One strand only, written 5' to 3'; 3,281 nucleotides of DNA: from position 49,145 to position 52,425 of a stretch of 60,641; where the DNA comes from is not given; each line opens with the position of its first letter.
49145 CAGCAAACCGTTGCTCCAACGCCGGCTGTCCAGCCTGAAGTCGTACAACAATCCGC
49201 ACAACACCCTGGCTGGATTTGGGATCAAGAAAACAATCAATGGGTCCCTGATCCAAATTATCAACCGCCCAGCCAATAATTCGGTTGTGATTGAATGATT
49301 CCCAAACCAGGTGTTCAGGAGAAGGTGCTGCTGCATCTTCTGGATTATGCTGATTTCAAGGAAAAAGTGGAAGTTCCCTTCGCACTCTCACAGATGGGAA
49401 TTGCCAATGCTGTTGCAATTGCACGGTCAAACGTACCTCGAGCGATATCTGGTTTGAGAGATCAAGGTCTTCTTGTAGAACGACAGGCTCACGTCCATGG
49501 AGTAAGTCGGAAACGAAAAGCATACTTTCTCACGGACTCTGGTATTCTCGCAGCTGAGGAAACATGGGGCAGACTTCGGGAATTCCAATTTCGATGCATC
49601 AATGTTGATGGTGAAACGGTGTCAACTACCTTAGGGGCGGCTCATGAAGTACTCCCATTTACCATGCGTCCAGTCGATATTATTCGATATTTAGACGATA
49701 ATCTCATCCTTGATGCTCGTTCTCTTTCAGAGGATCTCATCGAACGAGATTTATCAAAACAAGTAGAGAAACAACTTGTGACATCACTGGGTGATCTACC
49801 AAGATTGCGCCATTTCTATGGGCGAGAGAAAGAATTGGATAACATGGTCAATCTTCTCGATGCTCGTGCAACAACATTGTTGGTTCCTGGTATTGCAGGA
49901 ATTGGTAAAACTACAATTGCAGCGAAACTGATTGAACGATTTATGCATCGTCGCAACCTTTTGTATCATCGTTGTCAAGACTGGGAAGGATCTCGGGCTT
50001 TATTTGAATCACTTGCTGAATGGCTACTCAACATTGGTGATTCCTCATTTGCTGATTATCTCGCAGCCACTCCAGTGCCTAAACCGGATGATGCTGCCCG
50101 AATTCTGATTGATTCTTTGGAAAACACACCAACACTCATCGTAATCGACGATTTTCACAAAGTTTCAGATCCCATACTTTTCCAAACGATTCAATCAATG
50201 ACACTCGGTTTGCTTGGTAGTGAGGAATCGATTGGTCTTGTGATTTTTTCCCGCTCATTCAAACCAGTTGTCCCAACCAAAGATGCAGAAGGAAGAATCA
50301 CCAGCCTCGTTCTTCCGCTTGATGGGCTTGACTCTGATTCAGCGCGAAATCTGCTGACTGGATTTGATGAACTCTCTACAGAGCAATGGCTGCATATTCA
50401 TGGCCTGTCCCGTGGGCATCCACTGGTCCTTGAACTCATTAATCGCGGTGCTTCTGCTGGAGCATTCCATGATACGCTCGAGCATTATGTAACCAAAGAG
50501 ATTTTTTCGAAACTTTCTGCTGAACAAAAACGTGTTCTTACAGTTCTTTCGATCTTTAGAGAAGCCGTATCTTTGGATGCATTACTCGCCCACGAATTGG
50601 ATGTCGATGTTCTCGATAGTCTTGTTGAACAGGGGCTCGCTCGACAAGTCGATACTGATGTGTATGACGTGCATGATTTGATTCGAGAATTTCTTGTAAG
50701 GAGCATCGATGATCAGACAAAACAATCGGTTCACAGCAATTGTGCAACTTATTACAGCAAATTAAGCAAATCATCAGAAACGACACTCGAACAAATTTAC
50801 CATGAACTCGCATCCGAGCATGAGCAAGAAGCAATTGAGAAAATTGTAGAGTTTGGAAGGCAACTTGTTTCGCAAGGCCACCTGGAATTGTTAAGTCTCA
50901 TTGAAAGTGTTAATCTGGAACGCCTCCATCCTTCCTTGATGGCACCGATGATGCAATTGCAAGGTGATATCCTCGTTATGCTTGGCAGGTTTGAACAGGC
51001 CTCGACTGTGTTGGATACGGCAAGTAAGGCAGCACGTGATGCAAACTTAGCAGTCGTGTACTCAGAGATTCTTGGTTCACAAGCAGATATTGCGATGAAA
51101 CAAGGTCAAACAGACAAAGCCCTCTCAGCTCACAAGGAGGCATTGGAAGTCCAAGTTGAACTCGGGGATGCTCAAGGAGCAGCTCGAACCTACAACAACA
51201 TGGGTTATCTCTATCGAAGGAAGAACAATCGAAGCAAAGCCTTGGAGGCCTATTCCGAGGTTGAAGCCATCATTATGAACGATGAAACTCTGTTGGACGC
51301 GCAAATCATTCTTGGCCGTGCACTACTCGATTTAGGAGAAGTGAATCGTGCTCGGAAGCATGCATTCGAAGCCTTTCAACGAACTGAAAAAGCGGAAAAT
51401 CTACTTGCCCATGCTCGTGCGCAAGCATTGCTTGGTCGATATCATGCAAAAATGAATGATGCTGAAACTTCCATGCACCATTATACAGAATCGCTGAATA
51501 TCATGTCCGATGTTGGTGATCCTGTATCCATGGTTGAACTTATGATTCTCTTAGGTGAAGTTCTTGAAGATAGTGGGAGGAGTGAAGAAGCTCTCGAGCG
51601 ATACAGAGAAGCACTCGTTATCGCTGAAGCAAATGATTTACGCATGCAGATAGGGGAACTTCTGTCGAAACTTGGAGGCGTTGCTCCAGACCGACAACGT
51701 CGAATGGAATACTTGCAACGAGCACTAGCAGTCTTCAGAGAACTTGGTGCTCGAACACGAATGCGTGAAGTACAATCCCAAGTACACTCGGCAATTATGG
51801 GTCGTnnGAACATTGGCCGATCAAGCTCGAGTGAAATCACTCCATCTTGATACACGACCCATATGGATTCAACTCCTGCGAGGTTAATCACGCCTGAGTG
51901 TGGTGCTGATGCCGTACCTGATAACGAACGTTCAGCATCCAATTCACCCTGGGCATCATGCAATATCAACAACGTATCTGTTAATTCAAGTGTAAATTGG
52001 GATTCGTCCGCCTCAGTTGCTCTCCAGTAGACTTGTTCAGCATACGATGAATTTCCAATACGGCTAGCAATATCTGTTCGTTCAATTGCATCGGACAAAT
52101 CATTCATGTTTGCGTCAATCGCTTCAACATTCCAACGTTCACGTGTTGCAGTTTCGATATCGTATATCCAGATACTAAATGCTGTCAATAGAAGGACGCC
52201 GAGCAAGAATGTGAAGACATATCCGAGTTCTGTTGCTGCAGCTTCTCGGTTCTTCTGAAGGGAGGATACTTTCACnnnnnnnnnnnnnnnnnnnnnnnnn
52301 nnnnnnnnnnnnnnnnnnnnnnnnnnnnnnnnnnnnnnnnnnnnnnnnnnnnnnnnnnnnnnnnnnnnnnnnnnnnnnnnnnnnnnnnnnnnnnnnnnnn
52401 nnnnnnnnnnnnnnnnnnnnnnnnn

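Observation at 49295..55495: wHTH-STAND-TPR protein converging on an orphan operon of three class III signal peptide (pilin-like) proteins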

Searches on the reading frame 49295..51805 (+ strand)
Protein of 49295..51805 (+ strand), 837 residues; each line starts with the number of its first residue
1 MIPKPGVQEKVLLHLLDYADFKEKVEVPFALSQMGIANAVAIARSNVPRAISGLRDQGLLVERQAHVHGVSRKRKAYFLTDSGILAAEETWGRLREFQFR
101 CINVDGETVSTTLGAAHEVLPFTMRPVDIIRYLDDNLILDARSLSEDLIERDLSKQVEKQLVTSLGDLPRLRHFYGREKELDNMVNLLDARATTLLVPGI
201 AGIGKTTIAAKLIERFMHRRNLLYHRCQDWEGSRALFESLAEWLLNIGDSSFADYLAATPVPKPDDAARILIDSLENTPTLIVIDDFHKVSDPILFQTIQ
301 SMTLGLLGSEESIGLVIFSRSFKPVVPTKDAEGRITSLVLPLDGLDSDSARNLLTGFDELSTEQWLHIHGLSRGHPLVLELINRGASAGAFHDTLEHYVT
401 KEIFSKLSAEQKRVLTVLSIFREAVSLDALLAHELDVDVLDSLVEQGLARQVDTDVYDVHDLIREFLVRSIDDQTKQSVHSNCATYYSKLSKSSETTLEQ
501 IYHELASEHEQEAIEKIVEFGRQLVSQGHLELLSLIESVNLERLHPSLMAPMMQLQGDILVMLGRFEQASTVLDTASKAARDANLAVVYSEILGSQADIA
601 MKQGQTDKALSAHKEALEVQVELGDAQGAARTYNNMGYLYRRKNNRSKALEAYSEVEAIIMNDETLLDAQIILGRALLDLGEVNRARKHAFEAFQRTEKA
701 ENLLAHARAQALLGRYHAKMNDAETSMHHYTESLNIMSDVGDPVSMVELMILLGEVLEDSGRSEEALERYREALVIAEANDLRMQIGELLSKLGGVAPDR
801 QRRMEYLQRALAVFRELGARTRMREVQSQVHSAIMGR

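Call 4: search_protein_families(library=pfam, proteins=[window:49295-51805:+], max_evalue=1)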
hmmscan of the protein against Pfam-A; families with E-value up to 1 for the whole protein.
window:49295-51805:+ (837 aa): 36 families (the best 25 are shown)
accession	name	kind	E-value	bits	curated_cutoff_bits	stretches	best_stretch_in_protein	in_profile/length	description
PF13424.12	TPR_12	-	7.9e-21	74.5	30.1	4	592-659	5-74/77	Tetratricopeptide repeat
PF07719.23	TPR_2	-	2.8e-14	52.4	27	2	748-779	2-33/34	Tetratricopeptide repeat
PF00515.34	TPR_1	-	9.5e-11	41.5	27.8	2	630-656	1-27/34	Tetratricopeptide repeat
PF13181.12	TPR_8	-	8.3e-10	38.5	25.7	1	630-655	1-26/34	Tetratricopeptide repeat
PF13191.12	AAA_16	-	1.4e-09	39.1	32.6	1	174-292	2-146/167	AAA ATPase domain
PF17874.7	TPR_MalT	-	3.9e-09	36.7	45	3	632-783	42-197/336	MalT-like TPR region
PF13432.12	TPR_16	-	4e-07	30.8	32.7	1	596-658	3-59/65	Tetratricopeptide repeat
PF13414.12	TPR_11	-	6.1e-07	29.5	26.8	1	757-780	4-27/42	TPR repeat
PF13401.12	AAA_22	-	7.6e-07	29.9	27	1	192-297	5-103/130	AAA domain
PF13176.12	TPR_7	-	2.1e-06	27.8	27.9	2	750-780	2-32/36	Tetratricopeptide repeat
PF14938.12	SNAP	-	1.3e-05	25.3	25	1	596-665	80-150/282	Soluble NSF attachment protein, SNAP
PF25201.1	nSTAND6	-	1.6e-05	25.4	27.7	1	175-246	2-73/148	Novel STAND NTPase 6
PF14559.12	TPR_19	-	2.3e-05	25.1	25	1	558-584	33-60/68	Tetratricopeptide repeat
PF13428.12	TPR_14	-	4.5e-05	24.2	23.5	1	748-778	2-32/44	Tetratricopeptide repeat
PF13545.12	HTH_Crp_2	-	0.0001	22.6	27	1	12-64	7-56/70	Crp-like helix-turn-helix domain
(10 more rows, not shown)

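Call 53: search_protein_families(library=ncbifam, proteins=[window:49295-51805:+], max_evalue=1)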
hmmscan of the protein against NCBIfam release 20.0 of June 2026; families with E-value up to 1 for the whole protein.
window:49295-51805:+ (837 aa): 19 families
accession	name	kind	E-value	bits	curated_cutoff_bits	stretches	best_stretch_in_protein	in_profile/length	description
NF041717.1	HaaA_phane_TPR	equivalog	3.9e-12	45.1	1125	2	564-829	566-837/882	cyclophane-containing RiPP biosynthesis TPR protein HaaT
NF053617.1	SARPRegAfsRStmc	equivalog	3.6e-11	41.7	1430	2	696-828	805-940/986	SARP-family global regulator AfsR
NF003420.0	PRK04841.1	equivalog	4.1e-11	41.6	537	1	390-707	246-564/903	HTH-type transcriptional regulator MalT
NF053520.1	HK_Porph_FimS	equivalog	1.6e-08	33.3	600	2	564-722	98-259/618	sensor histidine kinase FimS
NF053779.1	BT3442_fam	equivalog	1.2e-07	30.8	940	2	710-807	65-162/563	BT3442 family protein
NF040959.1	MamA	equivalog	3.4e-07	29.9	200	2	630-777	37-169/204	magnetosome protein MamA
NF053720.1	NsdA_fam_reg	subfamily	2.4e-06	27.3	75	2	552-740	203-401/432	NsdA family TPR-like regulatory protein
NF047507.1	TPR_BatC_Lepto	exception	1.5e-05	24.6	175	2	596-655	64-121/214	TPR repeat-containing protein BatC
NF002725.1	PRK02603.1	equivalog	0.001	19.1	143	1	600-662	45-102/173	photosystem I assembly protein Ycf3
NF052312.1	T9SS_PorW_SprE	equivalog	0.0019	16.9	250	1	561-774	152-355/716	type IX secretion system periplasmic lipoprotein PorW/SprE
NF010248.0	PRK13695.1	equivalog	0.0027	17.4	156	1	194-216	5-27/180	NTPase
NF052415.1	T3SS_chap_SctY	equivalog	0.0072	16.8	70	1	667-731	40-104/106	type III secretion apparatus assembly chaperone SctY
NF005115.0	PRK06547.1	equivalog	0.025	14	173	1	187-220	10-43/172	hypothetical protein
TIGR00064.1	ftsY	equivalog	0.038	13.2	260.7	1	178-218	65-105/279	signal recognition particle-docking protein FtsY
TIGR02393.1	RpoD_Cterm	equivalog_domain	0.076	12.6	354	1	400-510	106-211/238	RNA polymerase sigma factor RpoD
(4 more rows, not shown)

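Call 100: search_protein_families(library=padloc, proteins=[window:49295-51805:+], max_evalue=0.01)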
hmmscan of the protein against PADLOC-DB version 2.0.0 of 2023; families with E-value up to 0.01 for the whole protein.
window:49295-51805:+ (837 aa): 2 families
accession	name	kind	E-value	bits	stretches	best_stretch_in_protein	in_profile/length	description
PDLC01169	TPR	-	6e-09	33.7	2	717-818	119-222/252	TPR repeats containing protein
PDLC05079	PDC-S73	-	3.4e-06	24.1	1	150-224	150-223/752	-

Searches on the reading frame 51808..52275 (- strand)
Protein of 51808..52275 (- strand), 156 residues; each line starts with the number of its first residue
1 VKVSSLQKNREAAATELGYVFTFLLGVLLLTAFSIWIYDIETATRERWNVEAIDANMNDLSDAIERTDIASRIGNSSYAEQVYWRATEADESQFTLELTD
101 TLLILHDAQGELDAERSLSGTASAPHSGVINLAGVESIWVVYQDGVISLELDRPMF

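Call 4: search_protein_families(library=pfam, proteins=[window:51808-52275:-], max_evalue=1)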
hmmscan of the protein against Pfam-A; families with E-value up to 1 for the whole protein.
window:51808-52275:- (156 aa): 0 families

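Call 53: search_protein_families(library=ncbifam, proteins=[window:51808-52275:-], max_evalue=1)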
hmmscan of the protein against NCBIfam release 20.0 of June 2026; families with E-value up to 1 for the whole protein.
window:51808-52275:- (156 aa): 0 families

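Call 55: find_homologous_proteins(query=A3)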
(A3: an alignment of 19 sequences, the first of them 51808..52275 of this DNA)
Query A3 (19 sequences) (156 aa, profile of the alignment): 994 proteins with E <= 0.001 among 6052 candidates; the best 120 are listed.
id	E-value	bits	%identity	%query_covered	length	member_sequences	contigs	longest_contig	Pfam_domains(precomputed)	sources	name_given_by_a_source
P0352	3.1e-84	298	63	99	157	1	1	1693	-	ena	-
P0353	4.1e-84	298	62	99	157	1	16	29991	-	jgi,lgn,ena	-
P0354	1.1e-83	297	62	99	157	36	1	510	-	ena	-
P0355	1.1e-83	296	62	99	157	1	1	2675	-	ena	-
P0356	1.5e-83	296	63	99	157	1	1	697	-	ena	-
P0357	1.5e-83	296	62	99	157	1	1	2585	-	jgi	jgi:hypothetical protein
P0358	1.7e-83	296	63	99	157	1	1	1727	-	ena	-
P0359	1.8e-83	296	62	99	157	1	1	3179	-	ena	-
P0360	1.8e-83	296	63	99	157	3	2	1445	-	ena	-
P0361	2.5e-83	295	64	99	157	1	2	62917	-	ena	-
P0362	4.7e-83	294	62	99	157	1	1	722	-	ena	-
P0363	5.5e-83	294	62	99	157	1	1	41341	-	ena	-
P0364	5.7e-83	294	64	99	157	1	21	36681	-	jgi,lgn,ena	jgi:hypothetical protein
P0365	5.7e-83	294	63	99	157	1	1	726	-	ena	-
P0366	6.2e-83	294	63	99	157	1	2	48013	-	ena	-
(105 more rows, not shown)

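Call 70: search_solved_structures(query=A3, max_evalue=10, show_alignments=2)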
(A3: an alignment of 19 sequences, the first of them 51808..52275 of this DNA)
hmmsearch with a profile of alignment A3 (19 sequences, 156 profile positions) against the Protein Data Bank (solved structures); distinct sequences matched with E-value up to 10: 6.
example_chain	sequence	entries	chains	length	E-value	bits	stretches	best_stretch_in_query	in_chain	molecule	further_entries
3m3h_A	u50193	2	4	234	0.33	13.9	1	28-95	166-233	Orotate phosphoribosyltransferase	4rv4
7zoh_A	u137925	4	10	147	0.42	13.5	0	126-155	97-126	Glycoside hydrolase family 18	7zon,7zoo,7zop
7zoi_A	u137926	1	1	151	0.83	12.6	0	126-155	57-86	Glycoside hydrolase family 18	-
8un1_B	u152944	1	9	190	1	12.3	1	49-79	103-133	T33-ml23-redesigned-tandem-BMC-T-fold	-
8uf0_B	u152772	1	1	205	1.2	12.1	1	49-79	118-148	T33-ml23-redesigned-tandem-BMC-T-fold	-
8iqs_H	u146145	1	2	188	1.6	11.6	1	75-106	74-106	M11 VH-SARAH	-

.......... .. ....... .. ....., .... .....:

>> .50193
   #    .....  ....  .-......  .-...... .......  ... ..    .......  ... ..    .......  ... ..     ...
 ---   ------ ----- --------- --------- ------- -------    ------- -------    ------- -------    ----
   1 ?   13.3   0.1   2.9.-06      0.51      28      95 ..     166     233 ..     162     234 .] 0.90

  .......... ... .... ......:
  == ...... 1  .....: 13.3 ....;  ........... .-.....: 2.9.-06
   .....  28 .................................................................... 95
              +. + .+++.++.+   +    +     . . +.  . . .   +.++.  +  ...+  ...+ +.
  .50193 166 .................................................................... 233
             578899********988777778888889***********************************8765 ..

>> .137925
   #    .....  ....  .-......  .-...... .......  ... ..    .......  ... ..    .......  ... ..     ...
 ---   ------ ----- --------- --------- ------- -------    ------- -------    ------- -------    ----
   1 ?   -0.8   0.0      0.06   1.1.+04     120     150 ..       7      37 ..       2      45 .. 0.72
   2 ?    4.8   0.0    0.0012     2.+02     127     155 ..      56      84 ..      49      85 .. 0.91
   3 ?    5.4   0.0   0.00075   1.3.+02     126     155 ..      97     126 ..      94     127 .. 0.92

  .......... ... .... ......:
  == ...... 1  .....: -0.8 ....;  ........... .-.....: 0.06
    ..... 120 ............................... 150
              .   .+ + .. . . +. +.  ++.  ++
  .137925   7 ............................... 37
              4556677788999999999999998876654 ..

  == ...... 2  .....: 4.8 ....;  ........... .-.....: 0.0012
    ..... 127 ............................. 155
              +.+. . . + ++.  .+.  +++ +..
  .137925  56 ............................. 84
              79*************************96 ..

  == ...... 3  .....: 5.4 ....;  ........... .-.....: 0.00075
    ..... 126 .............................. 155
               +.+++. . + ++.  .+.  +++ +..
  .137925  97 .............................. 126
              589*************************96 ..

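Call 100: search_protein_families(library=padloc, proteins=[window:51808-52275:-], max_evalue=0.01)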
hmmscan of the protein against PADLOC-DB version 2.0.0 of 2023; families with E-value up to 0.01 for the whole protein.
window:51808-52275:- (156 aa): 0 families
